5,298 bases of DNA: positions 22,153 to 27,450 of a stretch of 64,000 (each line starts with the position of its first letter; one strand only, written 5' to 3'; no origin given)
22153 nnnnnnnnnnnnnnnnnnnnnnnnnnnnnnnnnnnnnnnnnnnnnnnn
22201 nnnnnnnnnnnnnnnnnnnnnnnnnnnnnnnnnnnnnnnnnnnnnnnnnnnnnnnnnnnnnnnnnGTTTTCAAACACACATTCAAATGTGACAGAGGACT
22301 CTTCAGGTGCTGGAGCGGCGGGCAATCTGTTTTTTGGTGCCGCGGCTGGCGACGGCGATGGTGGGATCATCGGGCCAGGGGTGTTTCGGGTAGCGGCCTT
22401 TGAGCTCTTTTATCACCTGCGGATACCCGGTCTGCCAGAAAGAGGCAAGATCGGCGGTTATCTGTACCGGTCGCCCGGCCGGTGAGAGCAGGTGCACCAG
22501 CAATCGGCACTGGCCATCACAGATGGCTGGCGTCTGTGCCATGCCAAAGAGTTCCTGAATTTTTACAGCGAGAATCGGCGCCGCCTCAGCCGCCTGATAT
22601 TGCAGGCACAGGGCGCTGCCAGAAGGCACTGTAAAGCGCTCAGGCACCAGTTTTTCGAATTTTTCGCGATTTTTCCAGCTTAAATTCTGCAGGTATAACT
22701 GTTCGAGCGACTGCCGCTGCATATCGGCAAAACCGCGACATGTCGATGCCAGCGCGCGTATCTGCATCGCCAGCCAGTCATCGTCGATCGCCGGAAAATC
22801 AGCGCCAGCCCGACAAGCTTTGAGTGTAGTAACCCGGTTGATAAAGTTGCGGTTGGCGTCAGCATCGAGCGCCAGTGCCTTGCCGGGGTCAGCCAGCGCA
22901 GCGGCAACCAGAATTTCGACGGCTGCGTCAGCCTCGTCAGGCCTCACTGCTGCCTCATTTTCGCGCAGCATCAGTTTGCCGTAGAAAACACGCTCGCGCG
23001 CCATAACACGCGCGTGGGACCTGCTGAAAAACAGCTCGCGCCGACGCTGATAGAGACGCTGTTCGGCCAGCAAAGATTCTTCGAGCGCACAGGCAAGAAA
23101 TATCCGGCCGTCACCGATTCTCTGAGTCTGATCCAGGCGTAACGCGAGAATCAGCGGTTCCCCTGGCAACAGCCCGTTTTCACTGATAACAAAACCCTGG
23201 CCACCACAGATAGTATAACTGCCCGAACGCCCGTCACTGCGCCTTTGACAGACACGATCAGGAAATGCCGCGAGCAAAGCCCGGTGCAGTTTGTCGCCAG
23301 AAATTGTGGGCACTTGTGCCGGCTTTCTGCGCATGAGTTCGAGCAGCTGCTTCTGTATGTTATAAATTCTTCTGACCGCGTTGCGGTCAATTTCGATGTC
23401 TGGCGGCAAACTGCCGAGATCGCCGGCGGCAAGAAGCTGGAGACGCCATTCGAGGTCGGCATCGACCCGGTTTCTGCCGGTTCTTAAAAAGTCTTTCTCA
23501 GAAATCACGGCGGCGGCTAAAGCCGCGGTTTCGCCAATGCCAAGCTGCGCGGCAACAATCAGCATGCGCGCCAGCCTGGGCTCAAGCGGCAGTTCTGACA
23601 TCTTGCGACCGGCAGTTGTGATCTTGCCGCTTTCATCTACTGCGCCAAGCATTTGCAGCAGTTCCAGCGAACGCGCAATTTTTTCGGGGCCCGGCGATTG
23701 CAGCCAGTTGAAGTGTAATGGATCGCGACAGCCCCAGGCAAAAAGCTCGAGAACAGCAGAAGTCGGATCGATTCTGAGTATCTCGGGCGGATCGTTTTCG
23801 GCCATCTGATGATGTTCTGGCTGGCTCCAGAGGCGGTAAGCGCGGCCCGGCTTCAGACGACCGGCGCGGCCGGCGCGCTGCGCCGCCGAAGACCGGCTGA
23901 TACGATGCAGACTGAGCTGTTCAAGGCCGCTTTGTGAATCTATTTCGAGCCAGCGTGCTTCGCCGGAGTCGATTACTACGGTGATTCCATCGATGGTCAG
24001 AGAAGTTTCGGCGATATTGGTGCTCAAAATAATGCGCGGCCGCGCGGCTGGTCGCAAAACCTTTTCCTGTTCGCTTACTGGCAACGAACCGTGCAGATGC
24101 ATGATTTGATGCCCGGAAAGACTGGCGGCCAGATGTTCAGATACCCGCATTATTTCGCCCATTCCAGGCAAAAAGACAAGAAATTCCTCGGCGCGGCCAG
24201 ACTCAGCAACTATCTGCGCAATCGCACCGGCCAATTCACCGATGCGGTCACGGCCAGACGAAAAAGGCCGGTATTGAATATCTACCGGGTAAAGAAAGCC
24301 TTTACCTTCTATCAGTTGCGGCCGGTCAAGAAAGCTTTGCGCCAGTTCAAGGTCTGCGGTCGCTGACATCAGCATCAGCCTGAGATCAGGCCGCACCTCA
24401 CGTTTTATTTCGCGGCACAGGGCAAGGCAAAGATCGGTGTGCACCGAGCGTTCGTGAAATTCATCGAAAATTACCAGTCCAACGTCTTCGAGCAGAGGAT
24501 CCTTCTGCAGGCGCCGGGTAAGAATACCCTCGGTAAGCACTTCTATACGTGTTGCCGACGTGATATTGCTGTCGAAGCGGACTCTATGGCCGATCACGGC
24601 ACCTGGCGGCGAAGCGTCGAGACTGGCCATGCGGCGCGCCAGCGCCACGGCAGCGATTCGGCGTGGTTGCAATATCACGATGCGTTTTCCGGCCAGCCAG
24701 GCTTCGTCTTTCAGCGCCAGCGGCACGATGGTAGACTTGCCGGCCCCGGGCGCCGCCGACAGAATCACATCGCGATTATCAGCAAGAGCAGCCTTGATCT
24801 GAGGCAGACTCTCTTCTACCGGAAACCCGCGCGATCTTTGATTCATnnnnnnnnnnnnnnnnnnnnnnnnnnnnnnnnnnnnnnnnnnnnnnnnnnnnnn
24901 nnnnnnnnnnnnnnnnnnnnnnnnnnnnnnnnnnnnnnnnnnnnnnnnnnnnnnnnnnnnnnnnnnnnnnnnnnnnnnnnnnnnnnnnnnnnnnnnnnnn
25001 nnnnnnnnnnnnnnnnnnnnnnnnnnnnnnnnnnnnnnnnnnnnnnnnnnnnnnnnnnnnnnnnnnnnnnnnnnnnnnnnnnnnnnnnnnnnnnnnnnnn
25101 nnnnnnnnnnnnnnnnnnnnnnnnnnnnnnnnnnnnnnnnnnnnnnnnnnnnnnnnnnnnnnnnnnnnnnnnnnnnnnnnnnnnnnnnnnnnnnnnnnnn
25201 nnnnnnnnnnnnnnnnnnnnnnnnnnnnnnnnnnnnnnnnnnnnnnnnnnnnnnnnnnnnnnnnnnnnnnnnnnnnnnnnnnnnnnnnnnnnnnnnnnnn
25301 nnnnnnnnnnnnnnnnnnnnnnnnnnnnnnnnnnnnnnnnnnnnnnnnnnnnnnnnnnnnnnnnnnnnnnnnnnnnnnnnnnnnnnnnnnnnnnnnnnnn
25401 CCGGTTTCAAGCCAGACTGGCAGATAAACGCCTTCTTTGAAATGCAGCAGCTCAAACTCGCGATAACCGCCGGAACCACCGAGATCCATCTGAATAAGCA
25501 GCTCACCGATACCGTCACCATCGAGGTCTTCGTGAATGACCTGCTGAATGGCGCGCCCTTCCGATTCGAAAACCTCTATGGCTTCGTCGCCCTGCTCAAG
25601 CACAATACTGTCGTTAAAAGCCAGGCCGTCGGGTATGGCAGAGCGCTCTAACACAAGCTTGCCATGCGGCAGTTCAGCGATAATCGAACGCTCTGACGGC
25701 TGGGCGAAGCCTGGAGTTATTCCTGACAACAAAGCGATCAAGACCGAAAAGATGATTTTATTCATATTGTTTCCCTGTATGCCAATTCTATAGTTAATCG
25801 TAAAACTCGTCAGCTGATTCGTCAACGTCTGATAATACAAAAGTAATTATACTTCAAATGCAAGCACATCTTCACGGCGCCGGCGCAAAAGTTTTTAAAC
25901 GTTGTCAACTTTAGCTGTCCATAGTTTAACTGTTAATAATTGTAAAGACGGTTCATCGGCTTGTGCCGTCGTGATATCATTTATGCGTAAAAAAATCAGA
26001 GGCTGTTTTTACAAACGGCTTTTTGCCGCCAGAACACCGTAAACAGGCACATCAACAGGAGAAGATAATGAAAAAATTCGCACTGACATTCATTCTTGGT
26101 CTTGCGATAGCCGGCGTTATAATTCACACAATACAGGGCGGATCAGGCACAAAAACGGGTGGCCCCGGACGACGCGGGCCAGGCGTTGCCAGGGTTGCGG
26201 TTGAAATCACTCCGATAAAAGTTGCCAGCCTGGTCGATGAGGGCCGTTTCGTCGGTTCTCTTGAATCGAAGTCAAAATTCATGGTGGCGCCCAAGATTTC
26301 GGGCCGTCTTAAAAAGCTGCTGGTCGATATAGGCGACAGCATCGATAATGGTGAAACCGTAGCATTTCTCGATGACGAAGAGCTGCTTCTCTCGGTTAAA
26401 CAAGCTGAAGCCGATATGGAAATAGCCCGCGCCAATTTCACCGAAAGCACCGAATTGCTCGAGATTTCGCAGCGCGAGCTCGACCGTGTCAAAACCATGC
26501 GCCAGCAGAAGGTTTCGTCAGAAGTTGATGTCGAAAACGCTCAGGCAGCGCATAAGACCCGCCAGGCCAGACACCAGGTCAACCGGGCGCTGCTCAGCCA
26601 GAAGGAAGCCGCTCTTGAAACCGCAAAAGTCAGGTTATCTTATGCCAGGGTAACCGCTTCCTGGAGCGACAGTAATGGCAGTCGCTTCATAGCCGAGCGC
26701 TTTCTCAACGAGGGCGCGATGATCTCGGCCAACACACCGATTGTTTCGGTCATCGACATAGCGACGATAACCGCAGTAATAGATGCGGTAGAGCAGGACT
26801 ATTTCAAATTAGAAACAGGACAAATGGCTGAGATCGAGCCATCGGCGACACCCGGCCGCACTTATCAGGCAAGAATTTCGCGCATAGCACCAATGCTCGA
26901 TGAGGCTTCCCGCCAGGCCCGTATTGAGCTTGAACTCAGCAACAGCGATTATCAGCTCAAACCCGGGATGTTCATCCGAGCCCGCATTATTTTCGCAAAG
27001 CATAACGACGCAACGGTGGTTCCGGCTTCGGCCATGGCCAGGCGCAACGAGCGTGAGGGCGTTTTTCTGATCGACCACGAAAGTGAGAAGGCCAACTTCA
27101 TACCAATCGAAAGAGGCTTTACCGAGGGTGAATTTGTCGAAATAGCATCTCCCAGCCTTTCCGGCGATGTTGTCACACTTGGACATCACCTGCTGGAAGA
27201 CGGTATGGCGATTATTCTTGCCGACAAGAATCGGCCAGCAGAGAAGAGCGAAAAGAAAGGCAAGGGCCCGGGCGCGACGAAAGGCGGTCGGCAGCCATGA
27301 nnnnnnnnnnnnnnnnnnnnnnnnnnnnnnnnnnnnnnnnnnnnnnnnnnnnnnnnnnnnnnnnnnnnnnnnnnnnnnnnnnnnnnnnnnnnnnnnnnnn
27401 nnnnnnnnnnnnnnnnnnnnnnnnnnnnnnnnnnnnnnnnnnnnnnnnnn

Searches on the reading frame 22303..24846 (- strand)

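Call 15: search_protein_families(library=pfam, proteins=[window:22303-24846:-], max_evalue=0.001)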
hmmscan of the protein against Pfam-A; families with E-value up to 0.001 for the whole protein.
window:22303-24846:- (847 aa): 4 families
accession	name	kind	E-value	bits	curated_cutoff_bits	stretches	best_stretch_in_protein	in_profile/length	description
PF08482.15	HrpB_C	-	8.6e-47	159.2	25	1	700-828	6-133/133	ATP-dependent helicase C-terminal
PF00270.35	DEAD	-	4.7e-13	49.6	26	1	18-165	9-161/167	DEAD/DEAH box helicase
PF00271.37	Helicase_C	-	2.1e-11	44.5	23.5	1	210-331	7-109/110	Helicase conserved C-terminal domain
PF04408.29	HA2_N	-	9.8e-10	38.7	21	1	393-421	1-29/29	Helicase associated domain (HA2), winged-helix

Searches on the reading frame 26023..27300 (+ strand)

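Call 15: search_protein_families(library=pfam, proteins=[window:26023-27300:+], max_evalue=0.001)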
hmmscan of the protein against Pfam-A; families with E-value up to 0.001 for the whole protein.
window:26023-27300:+ (425 aa): 2 families
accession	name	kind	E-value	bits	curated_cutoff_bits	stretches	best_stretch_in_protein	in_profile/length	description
PF16576.10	HlyD_D23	-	1.2e-22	80.6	30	1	86-317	20-213/214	Barrel-sandwich domain of CusB or HlyD membrane-fusion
PF13437.12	HlyD_3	-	1.7e-09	38.8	22.2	1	223-315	10-106/106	HlyD family secretion protein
